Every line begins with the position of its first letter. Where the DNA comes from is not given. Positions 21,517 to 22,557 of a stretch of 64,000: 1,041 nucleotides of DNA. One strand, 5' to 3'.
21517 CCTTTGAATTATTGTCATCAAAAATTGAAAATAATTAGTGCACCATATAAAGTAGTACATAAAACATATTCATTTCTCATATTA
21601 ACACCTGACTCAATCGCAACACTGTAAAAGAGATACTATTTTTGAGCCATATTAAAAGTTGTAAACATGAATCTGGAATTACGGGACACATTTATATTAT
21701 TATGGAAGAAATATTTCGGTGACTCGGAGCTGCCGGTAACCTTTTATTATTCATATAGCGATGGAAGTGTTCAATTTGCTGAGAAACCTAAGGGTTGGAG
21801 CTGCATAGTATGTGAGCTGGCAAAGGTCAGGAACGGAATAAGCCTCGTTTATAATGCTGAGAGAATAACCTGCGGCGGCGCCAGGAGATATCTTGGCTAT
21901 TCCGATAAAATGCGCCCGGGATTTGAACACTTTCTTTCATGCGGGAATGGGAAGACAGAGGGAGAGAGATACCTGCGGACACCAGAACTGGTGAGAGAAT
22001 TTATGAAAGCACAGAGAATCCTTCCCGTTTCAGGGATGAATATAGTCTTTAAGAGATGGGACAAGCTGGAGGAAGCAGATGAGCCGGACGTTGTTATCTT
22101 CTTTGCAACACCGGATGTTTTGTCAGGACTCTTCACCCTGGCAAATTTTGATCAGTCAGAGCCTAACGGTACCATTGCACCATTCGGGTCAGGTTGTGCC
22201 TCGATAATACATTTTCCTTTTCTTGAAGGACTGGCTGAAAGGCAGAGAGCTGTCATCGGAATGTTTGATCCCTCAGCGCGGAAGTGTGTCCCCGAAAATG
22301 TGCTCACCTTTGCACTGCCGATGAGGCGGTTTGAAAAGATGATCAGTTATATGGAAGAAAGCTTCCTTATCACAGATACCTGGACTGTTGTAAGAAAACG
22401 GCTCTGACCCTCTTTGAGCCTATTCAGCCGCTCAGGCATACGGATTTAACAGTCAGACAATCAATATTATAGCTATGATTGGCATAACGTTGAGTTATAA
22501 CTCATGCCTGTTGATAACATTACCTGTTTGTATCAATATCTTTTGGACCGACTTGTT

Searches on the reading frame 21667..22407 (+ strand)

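Call 8: search_protein_families(library=pfam, proteins=[window:21667-22407:+], max_evalue=0.001)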
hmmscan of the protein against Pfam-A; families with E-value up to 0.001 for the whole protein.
window:21667-22407:+ (246 aa): 1 family
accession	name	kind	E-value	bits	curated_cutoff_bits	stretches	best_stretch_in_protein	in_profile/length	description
PF02596.20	DUF169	-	7.3e-32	111.3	27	1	22-226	11-207/209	Uncharacterised ArCR, COG2043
